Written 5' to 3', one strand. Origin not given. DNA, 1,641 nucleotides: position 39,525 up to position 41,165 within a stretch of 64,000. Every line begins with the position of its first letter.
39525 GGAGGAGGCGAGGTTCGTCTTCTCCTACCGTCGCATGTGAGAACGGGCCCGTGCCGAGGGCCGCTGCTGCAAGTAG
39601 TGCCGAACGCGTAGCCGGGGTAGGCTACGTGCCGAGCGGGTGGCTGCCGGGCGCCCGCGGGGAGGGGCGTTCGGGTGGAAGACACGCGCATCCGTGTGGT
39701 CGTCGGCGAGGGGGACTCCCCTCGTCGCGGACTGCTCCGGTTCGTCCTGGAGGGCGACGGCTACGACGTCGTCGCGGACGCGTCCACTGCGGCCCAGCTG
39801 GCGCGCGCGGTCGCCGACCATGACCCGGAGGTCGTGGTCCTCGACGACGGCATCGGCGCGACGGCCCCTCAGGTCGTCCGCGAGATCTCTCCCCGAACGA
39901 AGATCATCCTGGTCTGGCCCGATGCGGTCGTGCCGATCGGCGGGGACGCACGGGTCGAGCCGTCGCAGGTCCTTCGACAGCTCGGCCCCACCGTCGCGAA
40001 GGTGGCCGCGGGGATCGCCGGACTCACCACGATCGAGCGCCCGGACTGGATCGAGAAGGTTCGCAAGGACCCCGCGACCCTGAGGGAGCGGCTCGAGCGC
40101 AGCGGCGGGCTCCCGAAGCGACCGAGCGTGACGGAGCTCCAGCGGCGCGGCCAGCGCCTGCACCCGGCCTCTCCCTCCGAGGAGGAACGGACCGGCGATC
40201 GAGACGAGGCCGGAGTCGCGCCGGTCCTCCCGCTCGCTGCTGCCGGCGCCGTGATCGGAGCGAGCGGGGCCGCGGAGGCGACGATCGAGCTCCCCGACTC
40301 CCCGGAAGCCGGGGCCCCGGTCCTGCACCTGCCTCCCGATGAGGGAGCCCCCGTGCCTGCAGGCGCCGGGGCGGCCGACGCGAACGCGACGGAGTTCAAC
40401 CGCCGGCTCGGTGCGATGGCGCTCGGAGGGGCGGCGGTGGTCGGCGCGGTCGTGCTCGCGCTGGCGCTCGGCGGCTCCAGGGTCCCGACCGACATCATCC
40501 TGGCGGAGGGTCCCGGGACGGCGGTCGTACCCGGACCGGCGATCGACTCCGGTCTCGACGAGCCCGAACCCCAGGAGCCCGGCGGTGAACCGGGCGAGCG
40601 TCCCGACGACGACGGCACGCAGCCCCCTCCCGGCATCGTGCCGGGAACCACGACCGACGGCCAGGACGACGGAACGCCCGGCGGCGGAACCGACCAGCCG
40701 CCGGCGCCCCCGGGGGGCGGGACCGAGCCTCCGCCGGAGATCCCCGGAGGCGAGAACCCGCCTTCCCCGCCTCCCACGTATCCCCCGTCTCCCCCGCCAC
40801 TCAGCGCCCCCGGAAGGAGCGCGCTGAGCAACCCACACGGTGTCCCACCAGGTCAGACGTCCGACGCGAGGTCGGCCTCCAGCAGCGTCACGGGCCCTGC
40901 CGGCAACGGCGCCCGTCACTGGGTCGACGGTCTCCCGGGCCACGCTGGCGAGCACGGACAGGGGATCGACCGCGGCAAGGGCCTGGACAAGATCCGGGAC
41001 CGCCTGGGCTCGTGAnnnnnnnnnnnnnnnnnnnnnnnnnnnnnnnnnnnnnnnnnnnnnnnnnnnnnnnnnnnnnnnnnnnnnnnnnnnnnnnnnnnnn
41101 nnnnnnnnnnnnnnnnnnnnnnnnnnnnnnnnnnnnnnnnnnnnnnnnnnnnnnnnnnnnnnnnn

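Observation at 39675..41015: Membrane protein combining a degenerate cytoplasmic receiver domain with a Pro/Gly/Asp-rich extracytoplasmic tail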

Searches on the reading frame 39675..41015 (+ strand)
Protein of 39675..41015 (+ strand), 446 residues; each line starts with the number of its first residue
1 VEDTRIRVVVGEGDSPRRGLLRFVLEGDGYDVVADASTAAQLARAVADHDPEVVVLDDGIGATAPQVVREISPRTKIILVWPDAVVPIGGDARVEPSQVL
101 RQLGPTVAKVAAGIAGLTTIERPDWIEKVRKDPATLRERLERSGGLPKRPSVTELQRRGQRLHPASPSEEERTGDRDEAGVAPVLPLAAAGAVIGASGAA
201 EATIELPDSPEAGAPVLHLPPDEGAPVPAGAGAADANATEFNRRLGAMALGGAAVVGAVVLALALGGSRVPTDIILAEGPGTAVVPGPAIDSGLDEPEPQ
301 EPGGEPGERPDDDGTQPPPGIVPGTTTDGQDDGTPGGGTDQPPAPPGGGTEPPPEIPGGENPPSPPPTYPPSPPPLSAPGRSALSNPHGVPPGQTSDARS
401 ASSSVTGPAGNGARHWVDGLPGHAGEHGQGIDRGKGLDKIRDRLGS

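Call 3: search_protein_families(library=pfam, proteins=[window:39675-41015:+], max_evalue=1)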
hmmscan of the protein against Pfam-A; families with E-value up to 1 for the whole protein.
window:39675-41015:+ (446 aa): 2 families
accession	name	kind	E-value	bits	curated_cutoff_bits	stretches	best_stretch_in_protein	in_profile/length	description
PF00072.30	Response_reg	-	0.044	14.4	30.2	1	16-60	9-52/111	Response regulator receiver domain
PF02310.24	B12-binding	-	0.051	13.9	32.1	1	23-106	22-104/121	B12 binding domain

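Call 4: search_protein_families(library=ncbifam, proteins=[window:39675-41015:+], max_evalue=1)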
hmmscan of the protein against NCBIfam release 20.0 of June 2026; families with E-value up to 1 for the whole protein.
window:39675-41015:+ (446 aa): 5 families
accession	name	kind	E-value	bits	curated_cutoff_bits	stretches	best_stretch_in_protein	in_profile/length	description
NF051882.1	OxRespNegRegFixT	equivalog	0.00022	21.2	150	1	9-68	15-72/115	oxygen-responsive sensory/signaling system negative regulator FixT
TIGR02154.1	PhoB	equivalog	0.0027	17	296.2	1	7-59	4-55/226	phosphate regulon transcriptional regulator PhoB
NF041367.1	CheY_Halo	equivalog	0.0031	17.9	200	1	17-79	10-75/114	chemotaxis protein CheY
NF047785.1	respo_reg_MadR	equivalog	0.0077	15.6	300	1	17-62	12-58/209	MadR family response regulator transcription factor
NF040534.1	resp_reg_YycF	equivalog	0.084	12.1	340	1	7-72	2-67/231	response regulator YycF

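Call 6: find_homologous_proteins(query=window:39675-41015:+, max_evalue=0.001)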
Query window:39675-41015:+ (446 aa): 321 proteins with E <= 0.001 among 8000 candidates; the best 120 are listed.
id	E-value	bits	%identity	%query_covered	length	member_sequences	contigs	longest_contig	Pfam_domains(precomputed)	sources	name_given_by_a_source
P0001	1.1e-280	950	100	100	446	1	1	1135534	-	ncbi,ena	-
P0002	1.9e-249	847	88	100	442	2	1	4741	-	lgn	-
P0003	3.1e-208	711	78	100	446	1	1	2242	-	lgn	-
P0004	7.5e-185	634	72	98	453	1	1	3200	-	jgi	jgi:hypothetical protein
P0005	1.2e-159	551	65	98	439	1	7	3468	-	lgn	-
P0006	9.4e-138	478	61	99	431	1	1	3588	-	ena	-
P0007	5.5e-126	440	61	91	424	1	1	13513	-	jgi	jgi:hypothetical protein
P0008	1.2e-119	419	57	94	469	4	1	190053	-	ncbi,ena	-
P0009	6.5e-119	416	58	93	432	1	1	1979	-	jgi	jgi:hypothetical protein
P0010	2.6e-118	414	44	22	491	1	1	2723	-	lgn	-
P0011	6.6e-110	387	57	89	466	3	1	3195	-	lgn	-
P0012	2.0e-79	286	52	65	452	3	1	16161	-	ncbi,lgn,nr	ncbi:MAG TPA: hypothetical protein VE032_08315 [Actinomycetota bacterium]|nr:hypothetical protein [A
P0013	7.4e-77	278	57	46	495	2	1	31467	-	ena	-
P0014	3.9e-75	272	52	70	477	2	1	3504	-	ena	-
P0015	2.8e-74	269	54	61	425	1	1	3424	-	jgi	jgi:hypothetical protein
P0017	8.4e-72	261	51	62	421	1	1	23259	-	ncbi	ncbi:MAG: response regulator transcription factor [Planctomycetaceae bacterium]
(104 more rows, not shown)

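Call 12: find_encoding_contigs(protein=P0001, flank=10000, max_places=3)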
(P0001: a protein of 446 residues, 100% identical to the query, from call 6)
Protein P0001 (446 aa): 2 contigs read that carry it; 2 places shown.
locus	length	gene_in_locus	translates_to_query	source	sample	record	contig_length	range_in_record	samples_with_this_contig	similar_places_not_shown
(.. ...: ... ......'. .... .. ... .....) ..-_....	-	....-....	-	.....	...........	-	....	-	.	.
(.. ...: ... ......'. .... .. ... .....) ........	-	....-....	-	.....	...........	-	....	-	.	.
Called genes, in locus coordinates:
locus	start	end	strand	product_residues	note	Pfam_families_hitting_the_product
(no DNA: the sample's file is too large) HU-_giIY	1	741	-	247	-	?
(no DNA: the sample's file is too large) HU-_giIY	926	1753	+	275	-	-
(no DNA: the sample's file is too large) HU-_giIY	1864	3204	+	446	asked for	-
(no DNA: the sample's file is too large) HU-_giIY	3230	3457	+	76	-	?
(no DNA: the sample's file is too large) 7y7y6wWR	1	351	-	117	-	?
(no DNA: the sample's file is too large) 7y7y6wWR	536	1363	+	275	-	-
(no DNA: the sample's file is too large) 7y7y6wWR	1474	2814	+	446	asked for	-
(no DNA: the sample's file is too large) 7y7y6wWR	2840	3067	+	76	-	?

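Call 13: find_related_loci(query=A1, collection=genome_contigs, flank=8000)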
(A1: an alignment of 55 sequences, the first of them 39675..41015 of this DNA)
Query A1 (446 aa) in genome_contigs; peptide patterns used: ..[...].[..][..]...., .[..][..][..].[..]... (x = any residue, [..] = any of these).
130 stretches matched a pattern; 102 encode a relative of the query (tblastn E <= 1e-3); the best 80 are kept; 79 distinct loci.
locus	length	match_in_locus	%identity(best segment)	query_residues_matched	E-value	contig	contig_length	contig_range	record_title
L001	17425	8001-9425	58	15-443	4e-122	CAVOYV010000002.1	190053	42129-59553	MAG: uncultured Actinomycetes bacterium isolate MFD09779.bin.2.169 genome assembly, contig: contig_27233, whole genome s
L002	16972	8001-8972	50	1-278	4e-73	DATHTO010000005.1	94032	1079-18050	MAG TPA_asm: Actinomycetota bacterium isolate SMAG_U16079 k141_1276241, whole genome shotgun sequence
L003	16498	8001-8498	69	1-164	1e-67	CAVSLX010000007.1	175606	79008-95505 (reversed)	MAG: uncultured Actinomycetes bacterium isolate MFD09206.bin.2.146 genome assembly, contig: contig_19123, whole genome s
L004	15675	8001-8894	52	6-290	4e-67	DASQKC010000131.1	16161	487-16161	MAG TPA_asm: Actinomycetota bacterium isolate SMAG_U11902 k141_1440215, whole genome shotgun sequence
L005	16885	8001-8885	50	1-280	1e-66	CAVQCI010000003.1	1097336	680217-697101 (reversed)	MAG: uncultured Actinomycetes bacterium isolate MFD02199.bin.2.161 genome assembly, contig: contig_21058, whole genome s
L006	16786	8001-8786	53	1-282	6e-66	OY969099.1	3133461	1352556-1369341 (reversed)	MAG: uncultured Actinomycetes bacterium isolate MFD01721.bin.1.13 genome assembly, chromosome: 1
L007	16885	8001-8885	50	1-288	3e-64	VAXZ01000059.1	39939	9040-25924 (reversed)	MAG: Actinobacteria bacterium isolate AC_45 14_0903_05_40cm_scaffold_2079, whole genome shotgun sequence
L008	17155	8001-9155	44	5-394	2e-64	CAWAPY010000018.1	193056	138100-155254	MAG: uncultured Actinomycetota bacterium isolate MFD02840.bin.2.41 genome assembly, contig: contig_7484, whole genome sh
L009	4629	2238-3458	43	5-415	3e-64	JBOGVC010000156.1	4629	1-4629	MAG: Actinomycetota bacterium isolate SC-S_metawrap_bin.34 k127_165225, whole genome shotgun sequence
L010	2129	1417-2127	52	6-253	2e-65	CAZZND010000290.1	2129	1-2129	MAG TPA_asm: uncultured Actinomycetes bacterium isolate SRP119689_co1_113 genome assembly, contig: NODE_99328_length_212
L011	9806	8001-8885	49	1-288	7e-62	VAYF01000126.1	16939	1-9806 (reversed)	MAG: Actinobacteria bacterium isolate AC_51 14_1009_13_30cm_scaffold_6880_e:274, whole genome shotgun sequence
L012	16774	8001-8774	49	5-275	3e-61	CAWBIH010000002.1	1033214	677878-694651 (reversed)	MAG: uncultured Actinomycetota bacterium isolate MFD09212.bin.1.18 genome assembly, contig: contig_15053, whole genome s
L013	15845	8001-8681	52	1-248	2e-61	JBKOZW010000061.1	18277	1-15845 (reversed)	MAG: Actinomycetota bacterium isolate GB_HAYS_MAG_00024 GB_HAYS_000000261607, whole genome shotgun sequence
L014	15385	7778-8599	53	1-267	6e-61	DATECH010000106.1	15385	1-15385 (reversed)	MAG TPA_asm: Actinomycetota bacterium isolate SMAG_U8266 k141_1139298, whole genome shotgun sequence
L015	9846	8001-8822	49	6-288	1e-60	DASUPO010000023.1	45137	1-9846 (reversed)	MAG TPA_asm: Actinomycetota bacterium isolate SMAG_U1657 k141_151208, whole genome shotgun sequence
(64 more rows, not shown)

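Call 22: predict_structure(alignment_id=A1)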
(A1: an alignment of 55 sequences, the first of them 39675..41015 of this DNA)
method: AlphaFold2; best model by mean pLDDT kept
length: 446 residues; sequences in the alignment: 55
mean_pLDDT: 62.4   pTM: 0.32
mean pLDDT of the five models: 62.4, 62.3, 61.9, 61.2, 59.7
residues with pLDDT >= 90: 70; 70-90: 70; 50-70: 151; < 50: 155
segments of 3 or more residues with pLDDT < 50: 90-94, 179-191, 193-197, 225-234, 253-255, 267-284, 289-296, 307-309, 311-316, 320-322, 324-334, 336-339, 358-360, 376-379, 394-407, 409-420, 422-439, 441-444
pLDDT, mean of each block of 10 residues (from residue 1): 83 89 93 96 97 94 93 94 60 54 70 54 84 89 81 77 58 51 41 49 75 73 49 56 61 53 55 43 46 47 50 48 44 44 57 58 61 52 59 47 40 40 46 46 46
secondary structure, 60 per line:
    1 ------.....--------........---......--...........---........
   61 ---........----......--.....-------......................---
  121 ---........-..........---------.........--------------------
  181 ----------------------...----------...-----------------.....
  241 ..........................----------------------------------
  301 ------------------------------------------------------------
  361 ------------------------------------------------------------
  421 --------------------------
elements in order: E7-11 H20-27 E31-36 H39-49 E53-57 H64-71 E76-81 E84-88 H96-117 H124-131 H133-142 H152-160 E203-205 E216-218 H236-266

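Call 25: fold_search(model_id=the predicted structure, library=pdb)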
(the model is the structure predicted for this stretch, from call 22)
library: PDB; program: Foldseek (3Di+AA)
matches with E <= 10: 1682; with E <= 0.001: 31
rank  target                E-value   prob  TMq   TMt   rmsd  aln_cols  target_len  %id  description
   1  6c40_B                1.5e-04  1.00  0.16  0.56   8.1       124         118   17  CheY41PyTyrD54K from Thermotoga maritima (released 2018-10-17)
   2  1zit_MODEL_1_A        1.5e-04  1.00  0.15  0.50  11.9       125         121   16  Structure of the receiver domain of NtrC4 from Aquifex aeolicus (released 2006-05-09)
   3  1pey_C                1.6e-04  1.00  0.17  0.56   9.2       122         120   18  Crystal structure of the Response Regulator Spo0F complexed with Mn2+ (released 2004-05-18)
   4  8q52                  1.7e-04  1.00  0.16  0.22   2.2        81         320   22  A PBP-like protein built from fragments of different folds (released 2024-04-10)
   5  4iga_A                1.8e-04  1.00  0.16  0.58   8.5       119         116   21  The crystal structure of an activated Thermotoga maritima CheY with N-terminal region of FliM (released 2013-04-24)
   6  3t8y_B                2.2e-04  1.00  0.16  0.47   8.4       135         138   20  Crystal structure of the response regulator domain of Thermotoga maritima CheB (released 2011-09-14)
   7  1srr_C                3.1e-04  1.00  0.17  0.56   8.6       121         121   19  CRYSTAL STRUCTURE OF A PHOSPHATASE RESISTANT MUTANT OF SPORULATION RESPONSE REGULATOR SPO0F FROM BACILLUS SUBTILIS (released 1997-04-21)
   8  3cz5_B                3.1e-04  1.00  0.16  0.47  10.1       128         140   20  Crystal structure of two-component response regulator, LuxR family, from Aurantimonas sp. SI85-9A1 (released 2008-05-06)
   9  7od9_B                3.3e-04  1.00  0.17  0.52  15.6       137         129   15  Crystal structure of activated CheY fused to the C-terminal domain of CheF (released 2022-04-27)
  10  4qic_C                3.6e-04  1.00  0.19  0.34   3.9       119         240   15  Co-Crystal Structure of Anti-anti-sigma factor PhyR complexed with Anti-sigma factor NepR from Bartonella quintana (released 2015-07-29)
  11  2n9u_MODEL_1_A        3.6e-04  1.00  0.16  0.50  10.0       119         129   20  Solution NMR structure of Erythrobacter litoralis PhyR response regulator REC domain (released 2016-09-07)
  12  4gvp_A                4.1e-04  1.00  0.16  0.32  16.5       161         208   17  Crystal Structure of the Response Regulator Protein VraR from Staphylococcus aureus (released 2013-05-08)
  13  3t8y_A                5.3e-04  1.00  0.16  0.48  10.1       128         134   20  Crystal structure of the response regulator domain of Thermotoga maritima CheB (released 2011-09-14)
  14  8vc9_A                5.3e-04  1.00  0.17  0.20  19.2       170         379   16  Hybrid response regulator LvrB from Leptospira / phosphorylated REC form (released 2024-12-18)
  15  1srr_A                5.7e-04  1.00  0.17  0.56   8.9       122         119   19  CRYSTAL STRUCTURE OF A PHOSPHATASE RESISTANT MUTANT OF SPORULATION RESPONSE REGULATOR SPO0F FROM BACILLUS SUBTILIS (released 1997-04-21)
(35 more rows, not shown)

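Call 26: list_cluster_members(proteins=[P0001, P0008, P0017])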
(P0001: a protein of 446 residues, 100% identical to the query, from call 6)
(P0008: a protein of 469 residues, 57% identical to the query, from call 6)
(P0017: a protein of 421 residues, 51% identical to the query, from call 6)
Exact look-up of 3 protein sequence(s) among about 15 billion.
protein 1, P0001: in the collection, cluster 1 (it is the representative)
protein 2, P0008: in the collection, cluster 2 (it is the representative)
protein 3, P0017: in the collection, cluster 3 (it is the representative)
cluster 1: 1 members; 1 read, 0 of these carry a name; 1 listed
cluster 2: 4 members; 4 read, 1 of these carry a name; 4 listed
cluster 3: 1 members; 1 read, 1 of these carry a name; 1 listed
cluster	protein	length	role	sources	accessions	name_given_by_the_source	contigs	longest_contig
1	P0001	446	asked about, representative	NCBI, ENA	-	-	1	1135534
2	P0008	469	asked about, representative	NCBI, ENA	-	-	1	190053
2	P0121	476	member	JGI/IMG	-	chemotaxis response regulator CheB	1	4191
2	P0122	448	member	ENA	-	-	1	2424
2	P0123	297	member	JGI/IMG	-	-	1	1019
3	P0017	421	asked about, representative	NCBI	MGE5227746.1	MAG: response regulator transcription factor [Planctomycetaceae bacterium]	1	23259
